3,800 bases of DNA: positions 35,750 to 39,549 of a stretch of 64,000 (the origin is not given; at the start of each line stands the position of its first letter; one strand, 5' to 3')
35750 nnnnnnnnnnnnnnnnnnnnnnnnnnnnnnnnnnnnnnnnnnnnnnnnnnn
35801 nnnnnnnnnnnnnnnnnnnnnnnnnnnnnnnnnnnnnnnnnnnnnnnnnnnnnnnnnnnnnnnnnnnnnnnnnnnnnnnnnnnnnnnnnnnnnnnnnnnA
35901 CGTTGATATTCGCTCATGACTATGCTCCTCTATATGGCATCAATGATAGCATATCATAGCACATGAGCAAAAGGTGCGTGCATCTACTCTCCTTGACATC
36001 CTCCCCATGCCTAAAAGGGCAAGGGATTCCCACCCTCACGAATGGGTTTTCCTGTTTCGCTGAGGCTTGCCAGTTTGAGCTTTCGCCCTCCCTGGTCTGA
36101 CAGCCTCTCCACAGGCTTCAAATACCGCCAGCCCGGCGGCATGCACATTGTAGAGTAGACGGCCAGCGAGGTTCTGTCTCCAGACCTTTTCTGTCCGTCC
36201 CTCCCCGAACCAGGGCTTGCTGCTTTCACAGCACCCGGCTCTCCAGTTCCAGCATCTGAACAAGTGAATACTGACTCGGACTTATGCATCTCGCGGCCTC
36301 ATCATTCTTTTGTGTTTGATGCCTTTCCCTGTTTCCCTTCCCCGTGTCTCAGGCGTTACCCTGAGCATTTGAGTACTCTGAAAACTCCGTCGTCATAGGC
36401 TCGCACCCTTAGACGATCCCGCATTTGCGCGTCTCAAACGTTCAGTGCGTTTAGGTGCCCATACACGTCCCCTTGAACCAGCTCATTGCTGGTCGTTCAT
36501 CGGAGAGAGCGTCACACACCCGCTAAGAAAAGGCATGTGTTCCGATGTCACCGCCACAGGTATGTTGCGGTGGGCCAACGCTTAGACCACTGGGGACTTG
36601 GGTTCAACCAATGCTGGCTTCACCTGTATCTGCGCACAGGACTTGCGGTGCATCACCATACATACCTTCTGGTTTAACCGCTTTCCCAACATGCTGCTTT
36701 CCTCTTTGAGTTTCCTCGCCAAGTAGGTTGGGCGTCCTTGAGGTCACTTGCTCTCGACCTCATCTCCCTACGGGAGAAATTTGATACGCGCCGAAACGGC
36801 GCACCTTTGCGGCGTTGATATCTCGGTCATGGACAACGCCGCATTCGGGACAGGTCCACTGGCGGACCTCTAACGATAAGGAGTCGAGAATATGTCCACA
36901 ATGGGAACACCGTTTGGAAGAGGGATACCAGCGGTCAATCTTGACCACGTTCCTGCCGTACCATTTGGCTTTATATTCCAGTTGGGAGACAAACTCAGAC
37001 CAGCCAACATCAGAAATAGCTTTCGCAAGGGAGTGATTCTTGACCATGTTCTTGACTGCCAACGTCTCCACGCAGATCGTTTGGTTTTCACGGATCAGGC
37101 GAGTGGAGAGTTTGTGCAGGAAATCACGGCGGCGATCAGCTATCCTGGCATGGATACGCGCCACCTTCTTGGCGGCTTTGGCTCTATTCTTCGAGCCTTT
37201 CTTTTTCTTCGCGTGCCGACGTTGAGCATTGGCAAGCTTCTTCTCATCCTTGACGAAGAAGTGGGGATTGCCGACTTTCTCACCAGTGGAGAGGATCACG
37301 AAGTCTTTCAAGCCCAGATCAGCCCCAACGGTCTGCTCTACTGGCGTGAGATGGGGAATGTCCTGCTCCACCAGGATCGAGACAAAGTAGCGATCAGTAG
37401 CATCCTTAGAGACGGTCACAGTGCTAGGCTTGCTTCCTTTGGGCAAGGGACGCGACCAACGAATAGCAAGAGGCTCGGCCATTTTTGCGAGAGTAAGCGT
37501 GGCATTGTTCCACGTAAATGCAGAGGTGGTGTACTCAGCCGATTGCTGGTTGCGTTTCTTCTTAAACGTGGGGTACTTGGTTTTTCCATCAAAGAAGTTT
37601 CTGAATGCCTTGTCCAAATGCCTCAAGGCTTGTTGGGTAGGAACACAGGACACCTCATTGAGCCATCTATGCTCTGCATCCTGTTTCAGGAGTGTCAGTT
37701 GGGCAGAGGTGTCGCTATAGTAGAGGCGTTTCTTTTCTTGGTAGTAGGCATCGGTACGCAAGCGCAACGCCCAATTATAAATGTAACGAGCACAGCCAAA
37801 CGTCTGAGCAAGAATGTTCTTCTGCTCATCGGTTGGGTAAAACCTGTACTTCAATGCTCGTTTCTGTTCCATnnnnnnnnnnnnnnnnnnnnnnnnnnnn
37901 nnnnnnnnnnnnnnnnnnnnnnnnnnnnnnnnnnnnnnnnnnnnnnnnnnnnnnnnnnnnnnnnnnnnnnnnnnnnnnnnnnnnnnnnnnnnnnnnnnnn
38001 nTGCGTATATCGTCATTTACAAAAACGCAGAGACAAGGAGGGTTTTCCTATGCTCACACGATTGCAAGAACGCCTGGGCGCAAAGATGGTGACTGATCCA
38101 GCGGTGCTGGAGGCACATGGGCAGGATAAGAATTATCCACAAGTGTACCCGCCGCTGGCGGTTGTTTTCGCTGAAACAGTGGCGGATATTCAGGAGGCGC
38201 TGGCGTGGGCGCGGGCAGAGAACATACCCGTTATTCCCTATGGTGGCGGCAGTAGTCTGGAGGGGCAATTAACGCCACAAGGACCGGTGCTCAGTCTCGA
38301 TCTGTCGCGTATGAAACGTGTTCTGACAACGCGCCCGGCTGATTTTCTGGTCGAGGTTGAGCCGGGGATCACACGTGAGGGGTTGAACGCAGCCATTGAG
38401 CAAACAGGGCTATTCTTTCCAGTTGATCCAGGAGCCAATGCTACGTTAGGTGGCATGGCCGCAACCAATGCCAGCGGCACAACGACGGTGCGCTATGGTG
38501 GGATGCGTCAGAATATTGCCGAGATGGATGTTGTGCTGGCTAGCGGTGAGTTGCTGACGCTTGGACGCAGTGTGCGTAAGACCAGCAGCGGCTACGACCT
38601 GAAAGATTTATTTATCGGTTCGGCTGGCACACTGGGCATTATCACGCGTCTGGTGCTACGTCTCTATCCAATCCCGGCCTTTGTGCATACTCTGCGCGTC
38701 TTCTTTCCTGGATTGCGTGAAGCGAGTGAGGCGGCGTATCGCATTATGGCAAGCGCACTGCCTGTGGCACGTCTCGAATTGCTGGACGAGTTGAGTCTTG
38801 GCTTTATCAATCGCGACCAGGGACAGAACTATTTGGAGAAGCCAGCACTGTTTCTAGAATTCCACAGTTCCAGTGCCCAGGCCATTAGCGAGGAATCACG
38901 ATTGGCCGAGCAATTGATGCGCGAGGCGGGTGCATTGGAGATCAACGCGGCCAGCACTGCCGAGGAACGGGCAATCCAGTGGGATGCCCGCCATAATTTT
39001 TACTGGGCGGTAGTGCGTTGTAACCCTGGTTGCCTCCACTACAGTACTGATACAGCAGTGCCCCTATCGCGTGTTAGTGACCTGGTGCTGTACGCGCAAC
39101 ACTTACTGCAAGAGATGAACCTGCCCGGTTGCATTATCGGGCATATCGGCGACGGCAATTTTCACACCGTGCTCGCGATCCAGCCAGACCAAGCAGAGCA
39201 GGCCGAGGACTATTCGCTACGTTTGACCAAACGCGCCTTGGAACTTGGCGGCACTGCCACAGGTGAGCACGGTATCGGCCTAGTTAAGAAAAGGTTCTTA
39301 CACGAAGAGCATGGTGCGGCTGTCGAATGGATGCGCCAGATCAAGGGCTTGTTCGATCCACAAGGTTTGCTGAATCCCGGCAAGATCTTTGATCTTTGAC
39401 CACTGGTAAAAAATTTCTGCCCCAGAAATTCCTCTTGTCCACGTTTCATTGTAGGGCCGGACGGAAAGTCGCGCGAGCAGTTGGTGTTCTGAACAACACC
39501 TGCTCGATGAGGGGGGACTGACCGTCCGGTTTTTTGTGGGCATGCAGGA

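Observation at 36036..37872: ORF-less group II intron splitting the 3' end of an IS200/IS605 tnpB gene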

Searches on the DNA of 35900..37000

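Call 4: search_rna_families(source=window, start=35900, end=37000, threshold=evalue, max_evalue=10, show_alignments=4)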
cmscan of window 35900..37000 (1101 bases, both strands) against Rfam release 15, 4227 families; matches with E-value up to 10: 3.
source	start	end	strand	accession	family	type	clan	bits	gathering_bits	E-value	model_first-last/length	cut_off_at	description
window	36150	36243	-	RF00029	Intron_gpII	Intron;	-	52.7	40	2.9e-09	1-77/77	no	Group II catalytic intron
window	36151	36208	+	RF00772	mir-328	Gene; miRNA;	-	20.8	70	1.1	1-75/75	no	mir-328 microRNA precursor family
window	36232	36385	+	RF02177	SMCR2_1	Gene; lncRNA;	-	15.3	50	3.9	1-159/159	no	Smith-Magenis syndrome chromosome region, candidate 2 conserved region 1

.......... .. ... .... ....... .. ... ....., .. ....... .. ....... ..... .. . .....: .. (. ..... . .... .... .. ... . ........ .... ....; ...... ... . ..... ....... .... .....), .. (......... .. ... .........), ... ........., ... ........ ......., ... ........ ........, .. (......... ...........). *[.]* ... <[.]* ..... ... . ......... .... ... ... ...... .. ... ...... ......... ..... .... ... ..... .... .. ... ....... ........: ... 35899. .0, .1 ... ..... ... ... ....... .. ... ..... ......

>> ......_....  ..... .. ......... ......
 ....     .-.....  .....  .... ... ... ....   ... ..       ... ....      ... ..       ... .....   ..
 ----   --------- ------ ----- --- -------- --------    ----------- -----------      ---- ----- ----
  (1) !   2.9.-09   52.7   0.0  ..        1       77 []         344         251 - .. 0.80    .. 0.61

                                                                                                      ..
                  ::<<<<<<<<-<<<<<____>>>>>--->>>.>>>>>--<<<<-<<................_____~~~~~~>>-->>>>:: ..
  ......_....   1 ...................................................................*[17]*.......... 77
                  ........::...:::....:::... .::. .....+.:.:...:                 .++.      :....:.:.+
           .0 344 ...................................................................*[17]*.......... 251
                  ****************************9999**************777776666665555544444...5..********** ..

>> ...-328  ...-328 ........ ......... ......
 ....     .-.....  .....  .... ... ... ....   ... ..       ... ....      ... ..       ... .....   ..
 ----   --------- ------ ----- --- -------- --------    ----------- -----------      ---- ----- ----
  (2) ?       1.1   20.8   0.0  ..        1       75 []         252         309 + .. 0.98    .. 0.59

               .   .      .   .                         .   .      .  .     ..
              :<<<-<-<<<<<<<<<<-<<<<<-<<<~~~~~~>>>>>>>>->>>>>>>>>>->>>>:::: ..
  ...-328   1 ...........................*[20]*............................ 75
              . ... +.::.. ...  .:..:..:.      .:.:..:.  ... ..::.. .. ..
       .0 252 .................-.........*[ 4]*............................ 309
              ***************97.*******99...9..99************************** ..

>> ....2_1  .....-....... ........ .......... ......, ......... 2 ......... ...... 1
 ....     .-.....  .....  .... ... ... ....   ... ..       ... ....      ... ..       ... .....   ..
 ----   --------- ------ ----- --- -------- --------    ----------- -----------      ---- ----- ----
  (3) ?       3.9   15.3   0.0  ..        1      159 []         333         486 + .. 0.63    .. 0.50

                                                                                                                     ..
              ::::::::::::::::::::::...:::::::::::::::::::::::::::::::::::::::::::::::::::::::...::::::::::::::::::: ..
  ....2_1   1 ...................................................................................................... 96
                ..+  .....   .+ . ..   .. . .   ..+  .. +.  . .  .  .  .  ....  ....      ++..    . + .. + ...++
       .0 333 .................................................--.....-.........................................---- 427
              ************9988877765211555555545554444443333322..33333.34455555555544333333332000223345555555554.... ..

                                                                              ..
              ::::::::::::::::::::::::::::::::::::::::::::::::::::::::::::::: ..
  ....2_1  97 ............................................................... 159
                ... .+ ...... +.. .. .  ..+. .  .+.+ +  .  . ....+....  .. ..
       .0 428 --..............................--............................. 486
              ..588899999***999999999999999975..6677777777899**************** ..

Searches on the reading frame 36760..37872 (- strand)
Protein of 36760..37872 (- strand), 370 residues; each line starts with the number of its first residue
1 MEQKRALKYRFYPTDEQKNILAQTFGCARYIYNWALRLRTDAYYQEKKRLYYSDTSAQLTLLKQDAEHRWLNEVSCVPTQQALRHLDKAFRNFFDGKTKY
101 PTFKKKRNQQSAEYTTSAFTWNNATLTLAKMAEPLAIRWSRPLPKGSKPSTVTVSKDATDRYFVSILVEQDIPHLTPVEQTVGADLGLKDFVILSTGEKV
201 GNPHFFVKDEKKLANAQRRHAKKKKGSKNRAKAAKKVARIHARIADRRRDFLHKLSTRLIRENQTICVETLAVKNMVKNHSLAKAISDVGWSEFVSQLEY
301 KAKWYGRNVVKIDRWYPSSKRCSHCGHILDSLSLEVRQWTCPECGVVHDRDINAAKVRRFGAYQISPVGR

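Call 66: find_encoding_contigs(protein=window:36760-37872:-, flank=1000, max_places=3)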
Protein window:36760-37872:- (370 aa): no gene with exactly this product is on record in the collection.

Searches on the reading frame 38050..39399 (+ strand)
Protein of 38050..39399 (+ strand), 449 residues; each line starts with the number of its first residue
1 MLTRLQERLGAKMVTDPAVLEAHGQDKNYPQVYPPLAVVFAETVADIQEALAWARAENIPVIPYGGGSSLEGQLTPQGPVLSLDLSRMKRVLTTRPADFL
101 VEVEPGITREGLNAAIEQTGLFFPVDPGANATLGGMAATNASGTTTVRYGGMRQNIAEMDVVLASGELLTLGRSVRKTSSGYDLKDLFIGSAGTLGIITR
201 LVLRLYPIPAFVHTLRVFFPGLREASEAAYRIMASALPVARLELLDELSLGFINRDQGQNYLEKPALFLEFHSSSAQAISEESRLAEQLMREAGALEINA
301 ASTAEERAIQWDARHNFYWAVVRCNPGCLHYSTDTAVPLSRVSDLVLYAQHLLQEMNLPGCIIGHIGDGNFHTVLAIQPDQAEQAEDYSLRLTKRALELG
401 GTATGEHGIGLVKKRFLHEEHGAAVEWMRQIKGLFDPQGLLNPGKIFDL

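Call 67: find_encoding_contigs(protein=window:38050-39399:+, flank=1000, max_places=3)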
Protein window:38050-39399:+ (449 aa): 3 contigs read that carry it; 1 place shown.
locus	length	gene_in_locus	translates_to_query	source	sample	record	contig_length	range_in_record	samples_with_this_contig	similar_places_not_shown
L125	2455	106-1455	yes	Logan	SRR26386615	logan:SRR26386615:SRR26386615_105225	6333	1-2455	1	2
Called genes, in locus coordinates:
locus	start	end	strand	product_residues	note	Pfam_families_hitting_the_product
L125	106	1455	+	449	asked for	PF01565:FAD_binding_4, PF02913:FAD-oxidase_C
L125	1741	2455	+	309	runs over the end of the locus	-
